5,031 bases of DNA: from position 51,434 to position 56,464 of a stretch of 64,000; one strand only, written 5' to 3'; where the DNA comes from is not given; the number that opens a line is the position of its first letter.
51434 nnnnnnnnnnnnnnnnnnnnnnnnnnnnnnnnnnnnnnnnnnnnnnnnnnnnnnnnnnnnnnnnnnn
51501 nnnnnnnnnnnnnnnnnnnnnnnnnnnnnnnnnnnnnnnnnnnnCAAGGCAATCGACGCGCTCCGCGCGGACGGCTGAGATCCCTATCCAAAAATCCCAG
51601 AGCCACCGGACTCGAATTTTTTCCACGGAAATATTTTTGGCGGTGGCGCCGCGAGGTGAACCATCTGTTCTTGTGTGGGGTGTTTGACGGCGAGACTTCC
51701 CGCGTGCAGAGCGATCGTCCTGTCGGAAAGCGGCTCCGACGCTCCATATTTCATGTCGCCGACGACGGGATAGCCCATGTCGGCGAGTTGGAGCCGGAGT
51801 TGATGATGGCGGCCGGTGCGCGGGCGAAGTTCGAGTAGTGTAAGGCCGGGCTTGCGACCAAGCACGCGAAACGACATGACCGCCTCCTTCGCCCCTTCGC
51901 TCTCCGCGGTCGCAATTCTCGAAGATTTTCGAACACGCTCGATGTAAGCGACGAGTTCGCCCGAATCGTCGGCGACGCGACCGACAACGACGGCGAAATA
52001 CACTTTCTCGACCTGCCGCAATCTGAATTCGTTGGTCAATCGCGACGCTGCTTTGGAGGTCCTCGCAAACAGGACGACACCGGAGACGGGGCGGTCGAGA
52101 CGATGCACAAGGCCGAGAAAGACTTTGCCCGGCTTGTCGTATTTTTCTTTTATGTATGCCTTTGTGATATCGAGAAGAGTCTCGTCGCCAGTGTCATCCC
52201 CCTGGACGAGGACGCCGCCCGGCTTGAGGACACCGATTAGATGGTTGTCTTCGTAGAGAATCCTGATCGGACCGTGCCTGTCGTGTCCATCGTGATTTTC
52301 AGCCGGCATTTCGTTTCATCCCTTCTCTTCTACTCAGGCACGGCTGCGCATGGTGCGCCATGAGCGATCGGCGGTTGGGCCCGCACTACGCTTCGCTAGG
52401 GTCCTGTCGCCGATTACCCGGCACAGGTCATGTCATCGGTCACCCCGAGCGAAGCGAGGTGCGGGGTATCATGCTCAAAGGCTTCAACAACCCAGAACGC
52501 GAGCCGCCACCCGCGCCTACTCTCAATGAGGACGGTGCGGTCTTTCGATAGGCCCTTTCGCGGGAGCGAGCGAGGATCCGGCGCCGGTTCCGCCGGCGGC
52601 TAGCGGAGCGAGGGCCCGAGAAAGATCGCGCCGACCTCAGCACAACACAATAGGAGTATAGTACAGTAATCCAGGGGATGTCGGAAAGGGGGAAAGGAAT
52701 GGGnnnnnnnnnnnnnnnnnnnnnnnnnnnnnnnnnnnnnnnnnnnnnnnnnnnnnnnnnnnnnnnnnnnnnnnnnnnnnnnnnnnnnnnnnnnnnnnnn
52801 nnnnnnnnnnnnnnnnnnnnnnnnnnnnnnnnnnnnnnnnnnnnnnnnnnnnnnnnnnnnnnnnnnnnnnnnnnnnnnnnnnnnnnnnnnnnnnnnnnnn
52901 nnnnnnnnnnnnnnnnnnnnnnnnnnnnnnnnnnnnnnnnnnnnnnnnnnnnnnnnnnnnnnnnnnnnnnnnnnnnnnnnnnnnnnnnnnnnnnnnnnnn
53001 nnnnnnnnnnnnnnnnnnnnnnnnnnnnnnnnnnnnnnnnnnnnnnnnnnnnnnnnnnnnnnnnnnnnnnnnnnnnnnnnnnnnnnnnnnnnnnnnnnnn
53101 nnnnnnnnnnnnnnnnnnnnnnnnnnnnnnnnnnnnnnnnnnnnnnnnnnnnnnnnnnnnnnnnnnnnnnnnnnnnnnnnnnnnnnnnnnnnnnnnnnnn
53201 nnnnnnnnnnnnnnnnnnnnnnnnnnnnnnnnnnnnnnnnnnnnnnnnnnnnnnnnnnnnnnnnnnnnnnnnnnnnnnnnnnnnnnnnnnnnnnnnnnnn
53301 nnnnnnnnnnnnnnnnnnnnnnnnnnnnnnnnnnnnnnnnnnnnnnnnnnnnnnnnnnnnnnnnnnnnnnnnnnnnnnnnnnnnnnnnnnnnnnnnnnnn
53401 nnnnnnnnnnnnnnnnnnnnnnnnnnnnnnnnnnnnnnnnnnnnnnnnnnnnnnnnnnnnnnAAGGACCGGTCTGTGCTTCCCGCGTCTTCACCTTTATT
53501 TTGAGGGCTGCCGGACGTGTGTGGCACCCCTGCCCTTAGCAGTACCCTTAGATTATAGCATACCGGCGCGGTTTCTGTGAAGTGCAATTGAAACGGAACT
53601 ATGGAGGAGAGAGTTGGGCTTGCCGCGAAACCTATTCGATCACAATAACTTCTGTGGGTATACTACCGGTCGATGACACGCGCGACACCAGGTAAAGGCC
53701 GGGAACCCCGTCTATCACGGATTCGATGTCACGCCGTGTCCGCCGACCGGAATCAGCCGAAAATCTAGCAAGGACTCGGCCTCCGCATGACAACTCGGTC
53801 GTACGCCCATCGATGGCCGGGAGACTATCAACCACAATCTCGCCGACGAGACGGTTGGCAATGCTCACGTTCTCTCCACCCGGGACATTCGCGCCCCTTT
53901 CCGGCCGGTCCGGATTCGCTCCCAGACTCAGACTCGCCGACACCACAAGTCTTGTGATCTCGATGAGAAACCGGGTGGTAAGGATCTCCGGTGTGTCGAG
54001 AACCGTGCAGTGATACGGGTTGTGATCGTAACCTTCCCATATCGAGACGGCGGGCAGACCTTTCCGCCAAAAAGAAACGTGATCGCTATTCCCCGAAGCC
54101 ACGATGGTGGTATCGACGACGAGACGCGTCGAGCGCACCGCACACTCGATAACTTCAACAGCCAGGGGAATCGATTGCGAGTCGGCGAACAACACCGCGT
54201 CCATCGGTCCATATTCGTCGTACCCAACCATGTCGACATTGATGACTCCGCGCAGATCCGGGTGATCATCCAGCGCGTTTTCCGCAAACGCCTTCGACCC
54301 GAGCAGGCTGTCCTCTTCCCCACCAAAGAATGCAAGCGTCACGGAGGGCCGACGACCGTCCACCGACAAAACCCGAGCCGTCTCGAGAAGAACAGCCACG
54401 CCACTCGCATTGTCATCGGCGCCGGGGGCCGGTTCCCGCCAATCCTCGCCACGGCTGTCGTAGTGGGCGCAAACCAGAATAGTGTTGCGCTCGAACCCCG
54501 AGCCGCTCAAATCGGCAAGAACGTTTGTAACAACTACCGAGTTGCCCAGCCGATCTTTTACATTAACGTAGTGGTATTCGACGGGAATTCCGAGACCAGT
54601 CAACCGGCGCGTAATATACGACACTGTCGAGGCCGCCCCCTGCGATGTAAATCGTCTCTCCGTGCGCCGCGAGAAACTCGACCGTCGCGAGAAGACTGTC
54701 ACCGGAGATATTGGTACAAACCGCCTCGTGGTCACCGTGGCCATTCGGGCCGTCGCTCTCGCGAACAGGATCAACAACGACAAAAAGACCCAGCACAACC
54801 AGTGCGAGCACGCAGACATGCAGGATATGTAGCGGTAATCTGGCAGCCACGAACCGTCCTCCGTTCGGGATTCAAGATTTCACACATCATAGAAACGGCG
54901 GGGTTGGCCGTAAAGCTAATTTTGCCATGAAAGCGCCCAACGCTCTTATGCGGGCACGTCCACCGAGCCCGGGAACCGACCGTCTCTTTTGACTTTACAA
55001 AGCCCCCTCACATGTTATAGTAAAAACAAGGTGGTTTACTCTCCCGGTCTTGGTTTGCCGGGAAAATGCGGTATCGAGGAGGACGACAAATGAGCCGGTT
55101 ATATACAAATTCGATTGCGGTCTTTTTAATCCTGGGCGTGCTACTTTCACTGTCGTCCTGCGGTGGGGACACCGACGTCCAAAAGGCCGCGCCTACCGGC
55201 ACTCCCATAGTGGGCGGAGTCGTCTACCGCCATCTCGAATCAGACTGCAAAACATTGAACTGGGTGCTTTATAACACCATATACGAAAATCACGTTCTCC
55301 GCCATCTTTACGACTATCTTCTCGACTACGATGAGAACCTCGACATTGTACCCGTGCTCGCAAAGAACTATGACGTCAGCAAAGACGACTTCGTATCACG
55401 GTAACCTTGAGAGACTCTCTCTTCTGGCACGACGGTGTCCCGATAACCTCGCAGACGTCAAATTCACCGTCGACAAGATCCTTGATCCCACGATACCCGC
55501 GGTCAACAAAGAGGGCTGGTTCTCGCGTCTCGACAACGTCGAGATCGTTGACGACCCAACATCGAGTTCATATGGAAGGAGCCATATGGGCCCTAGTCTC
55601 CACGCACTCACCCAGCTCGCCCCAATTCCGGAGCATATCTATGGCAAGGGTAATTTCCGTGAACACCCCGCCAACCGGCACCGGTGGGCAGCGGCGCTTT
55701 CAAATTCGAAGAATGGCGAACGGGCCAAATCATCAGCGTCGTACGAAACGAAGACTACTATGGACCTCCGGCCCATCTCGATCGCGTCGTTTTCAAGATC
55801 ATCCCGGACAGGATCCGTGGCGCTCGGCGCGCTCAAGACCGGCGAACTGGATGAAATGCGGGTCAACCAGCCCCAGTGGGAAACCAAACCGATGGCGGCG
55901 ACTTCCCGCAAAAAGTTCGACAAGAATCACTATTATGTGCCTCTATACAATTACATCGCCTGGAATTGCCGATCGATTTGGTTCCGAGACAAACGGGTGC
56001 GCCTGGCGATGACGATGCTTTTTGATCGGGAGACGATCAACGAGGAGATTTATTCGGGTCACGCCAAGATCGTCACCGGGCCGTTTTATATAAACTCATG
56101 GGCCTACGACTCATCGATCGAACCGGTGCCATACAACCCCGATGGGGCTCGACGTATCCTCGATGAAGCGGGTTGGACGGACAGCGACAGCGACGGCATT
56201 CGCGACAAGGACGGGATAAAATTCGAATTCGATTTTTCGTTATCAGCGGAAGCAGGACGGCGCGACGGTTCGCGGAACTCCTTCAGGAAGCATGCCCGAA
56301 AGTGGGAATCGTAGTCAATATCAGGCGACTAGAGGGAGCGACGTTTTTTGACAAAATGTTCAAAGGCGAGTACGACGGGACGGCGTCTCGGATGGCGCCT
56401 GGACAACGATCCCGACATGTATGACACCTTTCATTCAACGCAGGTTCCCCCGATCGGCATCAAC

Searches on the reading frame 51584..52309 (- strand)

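Call 9: search_protein_families(library=pfam, proteins=[window:51584-52309:-], max_evalue=0.001)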
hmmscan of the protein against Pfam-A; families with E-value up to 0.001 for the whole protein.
window:51584-52309:- (241 aa): 1 family
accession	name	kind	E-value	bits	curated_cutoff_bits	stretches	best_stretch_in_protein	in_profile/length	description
PF00849.27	PseudoU_synth_2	-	9.9e-32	110.7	26.8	1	24-176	2-151/152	RNA pseudouridylate synthase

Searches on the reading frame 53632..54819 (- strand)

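Call 9: search_protein_families(library=pfam, proteins=[window:53632-54819:-], max_evalue=0.001)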
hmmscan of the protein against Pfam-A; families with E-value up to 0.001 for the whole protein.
window:53632-54819:- (395 aa): 2 families
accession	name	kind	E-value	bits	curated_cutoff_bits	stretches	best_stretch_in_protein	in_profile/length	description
PF04389.22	Peptidase_M28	-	8.6e-34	117.4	21.3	1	99-293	1-190/193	Peptidase family M28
PF01546.33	Peptidase_M20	-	1.5e-06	28.8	24.6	1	131-191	30-91/206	Peptidase family M20/M25/M40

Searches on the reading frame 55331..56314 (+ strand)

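Call 9: search_protein_families(library=pfam, proteins=[window:55331-56314:+], max_evalue=0.001)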
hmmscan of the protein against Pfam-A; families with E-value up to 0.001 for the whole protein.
window:55331-56314:+ (327 aa): 1 family
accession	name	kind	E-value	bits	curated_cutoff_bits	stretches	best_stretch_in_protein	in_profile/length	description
PF00496.27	SBP_bac_5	-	2.5e-24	86.5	32.4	1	162-298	160-288/368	Bacterial extracellular solute-binding proteins, family 5 Middle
